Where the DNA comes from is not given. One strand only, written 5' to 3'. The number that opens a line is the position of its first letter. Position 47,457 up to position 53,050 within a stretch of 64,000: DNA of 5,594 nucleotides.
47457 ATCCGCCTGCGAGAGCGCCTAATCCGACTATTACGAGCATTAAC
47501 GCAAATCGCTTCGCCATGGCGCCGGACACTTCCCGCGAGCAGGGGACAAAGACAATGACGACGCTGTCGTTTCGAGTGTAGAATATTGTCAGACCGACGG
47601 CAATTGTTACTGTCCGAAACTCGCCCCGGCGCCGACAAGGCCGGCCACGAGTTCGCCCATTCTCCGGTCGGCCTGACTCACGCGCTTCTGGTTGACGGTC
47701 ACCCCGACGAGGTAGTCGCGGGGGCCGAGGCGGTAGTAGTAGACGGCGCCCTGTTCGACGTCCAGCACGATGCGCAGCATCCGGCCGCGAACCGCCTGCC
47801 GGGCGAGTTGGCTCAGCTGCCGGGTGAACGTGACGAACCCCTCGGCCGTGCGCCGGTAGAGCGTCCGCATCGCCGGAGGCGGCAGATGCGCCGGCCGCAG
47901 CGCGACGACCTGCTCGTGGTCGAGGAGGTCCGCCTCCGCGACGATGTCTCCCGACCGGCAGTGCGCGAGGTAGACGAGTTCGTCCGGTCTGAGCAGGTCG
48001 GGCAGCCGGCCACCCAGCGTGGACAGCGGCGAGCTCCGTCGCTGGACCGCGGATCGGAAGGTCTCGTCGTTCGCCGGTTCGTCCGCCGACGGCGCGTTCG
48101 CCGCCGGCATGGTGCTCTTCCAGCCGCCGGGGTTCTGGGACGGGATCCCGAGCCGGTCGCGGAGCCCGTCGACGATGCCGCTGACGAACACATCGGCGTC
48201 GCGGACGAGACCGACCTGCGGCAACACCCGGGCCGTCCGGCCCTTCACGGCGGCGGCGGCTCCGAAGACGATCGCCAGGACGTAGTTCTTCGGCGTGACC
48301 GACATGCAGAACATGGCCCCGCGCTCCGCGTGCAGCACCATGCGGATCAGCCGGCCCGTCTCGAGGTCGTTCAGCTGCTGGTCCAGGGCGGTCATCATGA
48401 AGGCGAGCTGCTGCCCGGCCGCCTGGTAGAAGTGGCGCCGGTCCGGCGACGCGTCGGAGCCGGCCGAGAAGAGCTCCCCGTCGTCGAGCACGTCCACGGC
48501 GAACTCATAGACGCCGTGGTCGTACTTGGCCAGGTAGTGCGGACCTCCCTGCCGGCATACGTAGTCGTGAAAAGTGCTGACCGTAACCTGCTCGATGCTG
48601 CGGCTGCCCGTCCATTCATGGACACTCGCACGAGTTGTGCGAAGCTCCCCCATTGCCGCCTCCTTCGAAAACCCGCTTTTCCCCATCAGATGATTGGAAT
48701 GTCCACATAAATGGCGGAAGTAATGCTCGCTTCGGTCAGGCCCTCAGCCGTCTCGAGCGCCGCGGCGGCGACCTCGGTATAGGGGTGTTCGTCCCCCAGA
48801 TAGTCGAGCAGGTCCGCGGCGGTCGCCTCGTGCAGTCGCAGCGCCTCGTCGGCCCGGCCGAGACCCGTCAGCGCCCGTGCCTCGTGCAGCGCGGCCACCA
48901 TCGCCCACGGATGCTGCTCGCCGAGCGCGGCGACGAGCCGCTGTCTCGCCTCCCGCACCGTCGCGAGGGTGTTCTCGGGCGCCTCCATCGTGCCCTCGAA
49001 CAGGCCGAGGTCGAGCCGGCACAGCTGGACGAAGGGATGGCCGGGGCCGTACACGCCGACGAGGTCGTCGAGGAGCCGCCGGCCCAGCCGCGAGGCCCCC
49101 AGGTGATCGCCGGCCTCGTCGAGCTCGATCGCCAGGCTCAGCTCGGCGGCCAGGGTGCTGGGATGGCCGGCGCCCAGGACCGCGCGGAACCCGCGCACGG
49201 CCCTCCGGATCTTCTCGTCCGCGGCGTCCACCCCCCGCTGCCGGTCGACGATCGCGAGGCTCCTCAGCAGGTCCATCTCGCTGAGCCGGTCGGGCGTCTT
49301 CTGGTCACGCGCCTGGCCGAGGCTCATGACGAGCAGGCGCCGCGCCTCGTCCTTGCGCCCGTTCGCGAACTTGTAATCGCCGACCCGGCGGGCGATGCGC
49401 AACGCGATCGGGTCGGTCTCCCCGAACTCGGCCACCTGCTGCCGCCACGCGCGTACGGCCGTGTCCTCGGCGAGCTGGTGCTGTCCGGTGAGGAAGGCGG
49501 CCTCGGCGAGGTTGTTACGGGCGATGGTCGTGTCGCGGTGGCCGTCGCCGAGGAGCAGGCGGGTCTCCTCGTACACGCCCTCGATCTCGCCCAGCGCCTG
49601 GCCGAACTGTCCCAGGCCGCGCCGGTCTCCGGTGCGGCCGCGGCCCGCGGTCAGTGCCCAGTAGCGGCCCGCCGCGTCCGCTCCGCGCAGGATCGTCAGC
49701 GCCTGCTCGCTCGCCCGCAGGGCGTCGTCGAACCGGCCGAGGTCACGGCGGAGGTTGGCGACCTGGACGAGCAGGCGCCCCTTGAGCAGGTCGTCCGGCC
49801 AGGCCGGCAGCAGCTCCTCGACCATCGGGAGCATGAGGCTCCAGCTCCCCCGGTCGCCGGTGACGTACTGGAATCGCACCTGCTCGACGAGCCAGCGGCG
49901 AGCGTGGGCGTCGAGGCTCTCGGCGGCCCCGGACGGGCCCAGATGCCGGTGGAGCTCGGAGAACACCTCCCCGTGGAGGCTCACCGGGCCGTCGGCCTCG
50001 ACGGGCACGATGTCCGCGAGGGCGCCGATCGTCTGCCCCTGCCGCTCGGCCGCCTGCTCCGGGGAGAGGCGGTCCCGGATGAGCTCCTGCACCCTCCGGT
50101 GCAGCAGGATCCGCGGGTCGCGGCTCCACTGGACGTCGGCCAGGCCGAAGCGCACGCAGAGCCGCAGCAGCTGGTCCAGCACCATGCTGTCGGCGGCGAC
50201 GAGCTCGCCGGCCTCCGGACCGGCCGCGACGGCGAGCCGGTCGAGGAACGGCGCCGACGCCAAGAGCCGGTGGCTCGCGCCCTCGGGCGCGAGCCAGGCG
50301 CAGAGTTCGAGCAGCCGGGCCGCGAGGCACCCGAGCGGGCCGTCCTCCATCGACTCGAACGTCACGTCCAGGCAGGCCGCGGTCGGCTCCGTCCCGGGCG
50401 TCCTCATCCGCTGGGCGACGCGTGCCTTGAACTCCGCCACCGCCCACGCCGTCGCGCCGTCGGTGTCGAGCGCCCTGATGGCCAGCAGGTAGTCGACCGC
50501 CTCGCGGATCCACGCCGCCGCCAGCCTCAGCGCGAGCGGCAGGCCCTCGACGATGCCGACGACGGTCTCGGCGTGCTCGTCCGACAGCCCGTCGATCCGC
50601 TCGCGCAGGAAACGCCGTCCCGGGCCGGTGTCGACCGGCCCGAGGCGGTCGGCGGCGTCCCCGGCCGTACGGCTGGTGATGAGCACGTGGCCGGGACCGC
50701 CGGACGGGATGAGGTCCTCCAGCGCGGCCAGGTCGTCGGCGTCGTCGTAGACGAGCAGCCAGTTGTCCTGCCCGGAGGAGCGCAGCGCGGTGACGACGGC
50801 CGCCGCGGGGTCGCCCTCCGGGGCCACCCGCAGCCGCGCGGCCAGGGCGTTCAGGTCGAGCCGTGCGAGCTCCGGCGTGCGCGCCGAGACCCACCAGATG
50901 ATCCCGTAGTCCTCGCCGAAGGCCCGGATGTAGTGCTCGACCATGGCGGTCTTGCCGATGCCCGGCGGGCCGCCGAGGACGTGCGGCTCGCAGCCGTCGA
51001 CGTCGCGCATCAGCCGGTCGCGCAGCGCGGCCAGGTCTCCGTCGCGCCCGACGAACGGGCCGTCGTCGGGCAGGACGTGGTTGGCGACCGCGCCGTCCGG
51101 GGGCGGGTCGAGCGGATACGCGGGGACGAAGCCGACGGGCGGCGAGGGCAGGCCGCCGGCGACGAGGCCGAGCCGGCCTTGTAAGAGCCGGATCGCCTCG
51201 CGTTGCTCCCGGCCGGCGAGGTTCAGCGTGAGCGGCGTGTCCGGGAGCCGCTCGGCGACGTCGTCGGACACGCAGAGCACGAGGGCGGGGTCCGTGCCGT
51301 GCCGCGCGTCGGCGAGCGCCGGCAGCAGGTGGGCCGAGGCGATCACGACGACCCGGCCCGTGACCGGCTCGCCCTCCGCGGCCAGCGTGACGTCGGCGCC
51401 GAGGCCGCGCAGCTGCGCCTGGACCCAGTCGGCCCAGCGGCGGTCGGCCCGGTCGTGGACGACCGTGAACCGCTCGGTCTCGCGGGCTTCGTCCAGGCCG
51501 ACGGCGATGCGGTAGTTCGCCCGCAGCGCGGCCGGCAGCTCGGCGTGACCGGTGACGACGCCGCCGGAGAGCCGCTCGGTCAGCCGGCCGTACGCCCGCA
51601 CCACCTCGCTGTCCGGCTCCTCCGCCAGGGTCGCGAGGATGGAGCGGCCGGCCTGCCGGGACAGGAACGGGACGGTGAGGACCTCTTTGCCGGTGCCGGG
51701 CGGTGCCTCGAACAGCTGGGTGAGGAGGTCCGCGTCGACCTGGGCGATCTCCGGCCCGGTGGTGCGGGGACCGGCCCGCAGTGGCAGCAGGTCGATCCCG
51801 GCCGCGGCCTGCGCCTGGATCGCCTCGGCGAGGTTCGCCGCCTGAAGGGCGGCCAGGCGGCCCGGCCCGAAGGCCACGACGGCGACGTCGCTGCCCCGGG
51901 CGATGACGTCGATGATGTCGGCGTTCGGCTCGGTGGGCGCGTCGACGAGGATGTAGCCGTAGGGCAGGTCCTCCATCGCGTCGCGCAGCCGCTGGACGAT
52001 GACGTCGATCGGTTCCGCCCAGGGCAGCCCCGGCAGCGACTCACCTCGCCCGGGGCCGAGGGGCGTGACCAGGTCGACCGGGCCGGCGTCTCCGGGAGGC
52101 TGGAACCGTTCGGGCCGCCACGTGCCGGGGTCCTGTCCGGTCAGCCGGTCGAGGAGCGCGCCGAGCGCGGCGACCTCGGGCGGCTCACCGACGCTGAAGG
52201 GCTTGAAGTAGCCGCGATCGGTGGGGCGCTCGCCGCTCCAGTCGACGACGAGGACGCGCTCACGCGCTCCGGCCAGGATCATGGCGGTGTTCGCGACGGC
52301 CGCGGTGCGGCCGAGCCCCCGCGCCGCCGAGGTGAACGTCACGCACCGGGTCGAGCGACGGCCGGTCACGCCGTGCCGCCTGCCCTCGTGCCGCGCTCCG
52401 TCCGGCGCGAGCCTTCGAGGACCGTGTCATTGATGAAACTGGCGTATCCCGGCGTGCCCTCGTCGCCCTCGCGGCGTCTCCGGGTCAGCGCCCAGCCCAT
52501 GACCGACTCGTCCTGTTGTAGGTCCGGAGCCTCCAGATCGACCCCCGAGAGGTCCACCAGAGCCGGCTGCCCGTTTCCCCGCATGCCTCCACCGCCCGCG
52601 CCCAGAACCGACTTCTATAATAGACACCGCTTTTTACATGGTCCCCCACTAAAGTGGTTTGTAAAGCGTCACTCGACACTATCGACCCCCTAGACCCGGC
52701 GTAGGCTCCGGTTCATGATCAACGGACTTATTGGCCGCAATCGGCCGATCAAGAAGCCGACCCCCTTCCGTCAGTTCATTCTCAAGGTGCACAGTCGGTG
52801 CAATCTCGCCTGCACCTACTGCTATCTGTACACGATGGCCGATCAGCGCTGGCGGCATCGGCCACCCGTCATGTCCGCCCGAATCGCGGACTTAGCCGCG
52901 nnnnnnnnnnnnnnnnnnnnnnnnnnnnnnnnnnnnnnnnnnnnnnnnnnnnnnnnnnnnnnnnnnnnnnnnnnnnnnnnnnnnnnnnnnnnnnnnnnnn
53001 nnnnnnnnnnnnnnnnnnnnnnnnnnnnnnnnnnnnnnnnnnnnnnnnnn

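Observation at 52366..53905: FxsB-like radical-SAM/SPASM maturase divergent from a 72-aa leader-like peptide that sits directly in front of the NB-ARC/TPR protein - possible Fxs-type (cyclophane RiPP) locus with an atypical precursor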

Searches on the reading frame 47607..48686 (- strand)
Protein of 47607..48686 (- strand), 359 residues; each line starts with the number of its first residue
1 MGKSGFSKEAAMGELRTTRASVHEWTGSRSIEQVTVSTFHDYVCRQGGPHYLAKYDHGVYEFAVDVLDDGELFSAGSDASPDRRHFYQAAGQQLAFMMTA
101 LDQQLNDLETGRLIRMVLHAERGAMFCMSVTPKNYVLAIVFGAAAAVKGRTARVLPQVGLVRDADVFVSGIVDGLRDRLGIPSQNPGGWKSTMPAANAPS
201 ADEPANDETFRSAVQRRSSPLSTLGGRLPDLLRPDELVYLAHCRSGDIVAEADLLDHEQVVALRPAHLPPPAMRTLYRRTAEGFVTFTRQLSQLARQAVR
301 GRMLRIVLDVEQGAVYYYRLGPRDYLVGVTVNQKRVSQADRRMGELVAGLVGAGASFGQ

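Call 3: search_protein_families(library=ncbifam, proteins=[window:47607-48686:-], max_evalue=0.01)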
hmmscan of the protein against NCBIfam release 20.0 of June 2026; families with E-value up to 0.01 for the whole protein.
window:47607-48686:- (359 aa): 0 families

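Call 4: search_protein_families(library=pfam, proteins=[window:47607-48686:-], max_evalue=0.01)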
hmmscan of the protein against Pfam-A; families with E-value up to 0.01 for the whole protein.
window:47607-48686:- (359 aa): 0 families

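Call 30: search_protein_families(library=pfam, proteins=[window:47607-48686:-], max_evalue=10)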
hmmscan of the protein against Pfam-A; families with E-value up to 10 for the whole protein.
window:47607-48686:- (359 aa): 0 families

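Call 31: search_protein_families(library=padloc, proteins=[window:47607-48686:-], max_evalue=0.01)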
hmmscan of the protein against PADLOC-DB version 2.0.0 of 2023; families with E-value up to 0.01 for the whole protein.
window:47607-48686:- (359 aa): 0 families

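Call 36: find_homologous_proteins(query=window:47607-48686:-, max_evalue=0.001)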
Query window:47607-48686:- (359 aa): 71 proteins with E <= 0.001 among 8000 candidates.
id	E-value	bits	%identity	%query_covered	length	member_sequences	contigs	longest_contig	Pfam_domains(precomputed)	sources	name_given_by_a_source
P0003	1.1e-224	763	97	97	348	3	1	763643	-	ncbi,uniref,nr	ncbi:hypothetical protein [Actinoallomurus iriomotensis]|uniref:Uncharacterized protein n=1 Tax=Acti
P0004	4.3e-192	656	84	97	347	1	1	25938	-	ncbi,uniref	ncbi:hypothetical protein [Actinoallomurus acaciae]|uniref:Uncharacterized protein n=1 Tax=Actinoall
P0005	3.2e-191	653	80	97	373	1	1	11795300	-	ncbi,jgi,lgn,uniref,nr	ncbi:hypothetical protein OG417_12235 [Actinoallomurus sp. NBC_01490]|jgi:hypothetical protein|unire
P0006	1.9e-155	535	72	82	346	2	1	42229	-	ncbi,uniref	ncbi:hypothetical protein [Actinoallomurus oryzae]|uniref:hypothetical protein n=1 Tax=Actinoallomur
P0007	3.3e-108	380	56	95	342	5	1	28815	-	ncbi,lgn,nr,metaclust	ncbi:Uncharacterised protein [Mycobacterium tuberculosis]|nr:Uncharacterised protein [Mycobacterium 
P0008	6.8e-107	376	56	92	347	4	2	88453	-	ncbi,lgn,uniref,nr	ncbi:hypothetical protein [Actinomadura formosensis]|uniref:hypothetical protein n=1 Tax=Actinomadur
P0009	7.7e-107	376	53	95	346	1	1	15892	-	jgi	jgi:hypothetical protein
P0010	2.9e-106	374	56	89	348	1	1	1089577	-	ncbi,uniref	ncbi:hypothetical protein GCM10022254_15670 [Actinomadura meridiana]|uniref:Uncharacterized protein 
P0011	3.3e-106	373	56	91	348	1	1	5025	-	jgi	jgi:hypothetical protein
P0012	1.4e-105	371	55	92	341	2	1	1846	-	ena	-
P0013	6.6e-100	353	51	98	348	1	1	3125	-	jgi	jgi:hypothetical protein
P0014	5.2e-99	350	53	96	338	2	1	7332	-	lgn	-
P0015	1.1e-98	349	52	96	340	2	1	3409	-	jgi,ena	jgi:hypothetical protein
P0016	2.7e-98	347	55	92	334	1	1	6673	-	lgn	-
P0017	9.3e-98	346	55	92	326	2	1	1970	-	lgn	-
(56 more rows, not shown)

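Call 37: search_solved_structures(query=window:47607-48686:-, max_evalue=1)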
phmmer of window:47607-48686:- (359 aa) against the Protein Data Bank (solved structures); distinct sequences matched with E-value up to 1: 0.

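Call 52: predict_structure(alignment_id=A1)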
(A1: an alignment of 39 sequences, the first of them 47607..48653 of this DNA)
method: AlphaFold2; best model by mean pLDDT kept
length: 348 residues; sequences in the alignment: 39
mean_pLDDT: 86.0   pTM: 0.88
mean pLDDT of the five models: 86.0, 85.7, 84.1, 83.9, 83.7
residues with pLDDT >= 90: 218; 70-90: 90; 50-70: 22; < 50: 18
segments of 3 or more residues with pLDDT < 50: 181-189, 192-195, 346-348
pLDDT, mean of each block of 10 residues (from residue 1): 66 75 89 91 93 89 80 93 92 84 96 96 95 67 90 94 94 85 44 55 79 85 94 95 93 88 94 92 92 96 95 95 94 91 56
secondary structure, 60 per line:
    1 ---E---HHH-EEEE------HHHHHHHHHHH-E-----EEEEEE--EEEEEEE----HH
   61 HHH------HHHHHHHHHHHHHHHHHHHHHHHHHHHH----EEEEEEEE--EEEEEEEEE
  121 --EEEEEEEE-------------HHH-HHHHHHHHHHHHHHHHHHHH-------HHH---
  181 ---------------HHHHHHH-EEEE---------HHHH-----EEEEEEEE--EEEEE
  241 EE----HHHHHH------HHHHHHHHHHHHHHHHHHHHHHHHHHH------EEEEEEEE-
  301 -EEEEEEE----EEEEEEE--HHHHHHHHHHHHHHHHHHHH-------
elements in order: E12-15 H22-32 E40-45 E48-54 H59-63 H70-97 E102-109 E112-120 E123-130 H148-167 H196-202 E204-207 H217-220 E226-233 E236-242 H247-252 H259-285 E292-299 E302-308 E313-319 H322-341

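Call 55: fold_search(model_id=the predicted structure, library=pdb)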
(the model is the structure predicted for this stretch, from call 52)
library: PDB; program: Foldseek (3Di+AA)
matches with E <= 10: 719; with E <= 0.001: 0
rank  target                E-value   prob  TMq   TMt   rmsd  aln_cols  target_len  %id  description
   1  1j3w_C                1.1e-03  1.00  0.28  0.59   4.6       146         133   22  Structure of Gliding protein-mglB from Thermus Thermophilus HB8 (released 2004-04-13)
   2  1j3w_A                1.3e-03  1.00  0.26  0.57   4.5       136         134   23  Structure of Gliding protein-mglB from Thermus Thermophilus HB8 (released 2004-04-13)
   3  3t1r_D                2.1e-03  1.00  0.27  0.57   4.4       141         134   19  MglB with tetrameric arrangement (released 2011-08-31)
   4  1j3w_B                2.4e-03  1.00  0.27  0.59   5.1       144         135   22  Structure of Gliding protein-mglB from Thermus Thermophilus HB8 (released 2004-04-13)
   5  3t1s                  2.9e-03  1.00  0.29  0.65   4.2       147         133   20  MglB Homodimer (released 2011-08-31)
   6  3kye_B                2.9e-03  1.00  0.25  0.62   6.6       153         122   11  Crystal Structure of Roadblock/LC7 Domain from Streptomyces avermitilis (released 2009-12-22)
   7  8jbe_C                3.0e-03  0.57  0.19  0.17  18.5       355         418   13  CryoEM Structure of metazoan Mon1-Ccz1-RMC1 complex (released 2024-05-08)
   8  9jue_C                3.2e-03  1.00  0.28  0.73   4.0       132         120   15  Roadblock3 homodimer structure from Candidatus Prometheoarchaeum syntrophicum strain MK-D1 (released 2024-10-16)
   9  3t1r_A                3.6e-03  1.00  0.30  0.68   3.9       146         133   18  MglB with tetrameric arrangement (released 2011-08-31)
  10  3t12_B                3.8e-03  1.00  0.29  0.65   4.4       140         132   21  MglA in complex with MglB in transition state (released 2011-08-31)
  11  3t1r_C                3.8e-03  1.00  0.27  0.57   5.2       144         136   22  MglB with tetrameric arrangement (released 2011-08-31)
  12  9lol_B                4.4e-03  0.72  0.21  0.18  18.0       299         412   14  Cryo-EM structure of human MON1A-CCZ1-RAB7A (released 2025-12-03)
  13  8fw5_D                5.5e-03  1.00  0.26  0.30   8.4       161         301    9  Chimeric HsGATOR1-SpGtr-SpLam complex (released 2023-07-26)
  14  9jue_B                5.8e-03  1.00  0.27  0.73   5.8       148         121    9  Roadblock3 homodimer structure from Candidatus Prometheoarchaeum syntrophicum strain MK-D1 (released 2024-10-16)
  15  3t1r_B                8.1e-03  1.00  0.28  0.61   5.0       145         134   19  MglB with tetrameric arrangement (released 2011-08-31)
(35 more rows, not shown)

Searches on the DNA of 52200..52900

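Call 79: search_rna_families(source=window, start=52200, end=52900, threshold=evalue, max_evalue=1)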
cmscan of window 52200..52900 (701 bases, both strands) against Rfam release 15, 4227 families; matches with E-value up to 1: 0.
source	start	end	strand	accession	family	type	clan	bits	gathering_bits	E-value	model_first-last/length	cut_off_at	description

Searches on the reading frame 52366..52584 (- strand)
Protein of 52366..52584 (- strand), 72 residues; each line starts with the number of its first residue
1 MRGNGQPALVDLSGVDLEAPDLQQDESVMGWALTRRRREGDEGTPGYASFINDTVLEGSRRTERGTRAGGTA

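Call 3: search_protein_families(library=ncbifam, proteins=[window:52366-52584:-], max_evalue=0.01)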
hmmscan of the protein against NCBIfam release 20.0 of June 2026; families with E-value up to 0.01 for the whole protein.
window:52366-52584:- (72 aa): 0 families

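Call 4: search_protein_families(library=pfam, proteins=[window:52366-52584:-], max_evalue=0.01)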
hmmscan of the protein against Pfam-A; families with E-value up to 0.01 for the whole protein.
window:52366-52584:- (72 aa): 0 families

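Call 8: search_protein_families(library=ncbifam, proteins=[window:52366-52584:-], max_evalue=10)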
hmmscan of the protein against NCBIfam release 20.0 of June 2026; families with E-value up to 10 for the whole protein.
window:52366-52584:- (72 aa): 0 families

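Call 10: find_homologous_proteins(query=window:52366-52584:-, max_evalue=0.01)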
Query window:52366-52584:- (72 aa): 2 proteins with E <= 0.01 among 3 candidates.
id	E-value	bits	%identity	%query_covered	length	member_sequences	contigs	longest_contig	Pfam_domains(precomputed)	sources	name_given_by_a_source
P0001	6.5e-40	151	100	100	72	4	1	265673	-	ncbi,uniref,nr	ncbi:hypothetical protein [Actinoallomurus iriomotensis]|uniref:Uncharacterized protein n=1 Tax=Acti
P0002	2.3e-25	105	80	96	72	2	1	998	PF27839.1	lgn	-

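Call 30: search_protein_families(library=pfam, proteins=[P0002], max_evalue=10)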
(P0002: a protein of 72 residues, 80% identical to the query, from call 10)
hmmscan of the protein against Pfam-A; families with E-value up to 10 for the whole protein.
P0002 (72 aa): 0 families

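Call 51: find_homologous_proteins(query=A2, max_evalue=0.01)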
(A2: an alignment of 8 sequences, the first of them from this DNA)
Query A2 (8 sequences) (72 aa, profile of the alignment): 15 proteins with E <= 0.01 among 1320 candidates.
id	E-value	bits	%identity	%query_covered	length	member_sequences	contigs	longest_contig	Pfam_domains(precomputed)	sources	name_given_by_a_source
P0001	5.7e-27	111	100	100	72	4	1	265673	-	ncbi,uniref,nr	ncbi:hypothetical protein [Actinoallomurus iriomotensis]|uniref:Uncharacterized protein n=1 Tax=Acti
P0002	3.2e-26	109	80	96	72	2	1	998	PF27839.1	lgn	-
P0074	5.8e-26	108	50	75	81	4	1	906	PF27839.1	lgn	-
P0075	4.7e-23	99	53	68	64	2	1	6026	PF27839.1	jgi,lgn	jgi:FXSXX-COOH protein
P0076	1.7e-22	97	44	81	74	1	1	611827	PF27839.1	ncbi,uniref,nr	ncbi:hypothetical protein [Actinomadura opuntiae]|uniref:hypothetical protein n=1 Tax=Actinomadura s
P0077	1.1e-21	94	50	39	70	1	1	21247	-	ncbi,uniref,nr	ncbi:hypothetical protein [Actinomadura rubrisoli]|uniref:Uncharacterized protein n=1 Tax=Actinomadu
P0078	3.6e-21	93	51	68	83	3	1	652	PF27839.1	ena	-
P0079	5.7e-21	92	42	88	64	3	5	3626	-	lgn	-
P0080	6.6e-20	89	48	90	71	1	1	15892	-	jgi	jgi:hypothetical protein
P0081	2.2e-18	84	49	74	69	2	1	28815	PF27839.1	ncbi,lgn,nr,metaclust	ncbi:Uncharacterised protein [Mycobacterium tuberculosis]|nr:Uncharacterised protein [Mycobacterium 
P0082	3.9e-18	83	59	99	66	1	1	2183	-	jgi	jgi:hypothetical protein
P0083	1.1e-15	75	44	78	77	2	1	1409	PF27839.1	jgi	jgi:hypothetical protein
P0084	2.2e-14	71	43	74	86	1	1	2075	PF27839.1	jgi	jgi:hypothetical protein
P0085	3.5e-12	64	73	57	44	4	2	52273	-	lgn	-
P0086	5.2e-7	47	44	38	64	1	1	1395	-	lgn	-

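Call 71: search_protein_representatives(alignment_id=A4)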
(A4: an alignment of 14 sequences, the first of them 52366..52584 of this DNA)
Query: 14 sequences, 68 profile positions. Proteins with E-value up to 0.001 (for the whole library): 48; up to 1e-10: 12; up to 1e-30: 0. The best 48 are listed.
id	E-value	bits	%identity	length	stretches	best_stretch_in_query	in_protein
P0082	3.8e-25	103.6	-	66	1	1-62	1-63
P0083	5.6e-25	103.1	-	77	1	1-57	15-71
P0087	2.7e-24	100.9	-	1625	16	4-30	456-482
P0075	8.4e-24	99.3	-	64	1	1-67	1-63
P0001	1.9e-23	98.1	-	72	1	1-67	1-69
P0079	1.1e-22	95.7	-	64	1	1-67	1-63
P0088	1.9e-20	88.6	-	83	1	1-56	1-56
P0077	2.4e-19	85.0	-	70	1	1-67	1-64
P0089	3.5e-19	84.5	-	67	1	1-65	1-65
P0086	2.7e-15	72.0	-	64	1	1-65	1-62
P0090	4.0e-15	71.5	-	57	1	11-64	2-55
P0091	2.9e-12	62.3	-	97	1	1-61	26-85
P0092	1.1e-10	57.3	-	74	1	1-60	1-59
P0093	4.4e-10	55.3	-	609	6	8-37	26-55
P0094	4.0e-09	52.3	-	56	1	4-52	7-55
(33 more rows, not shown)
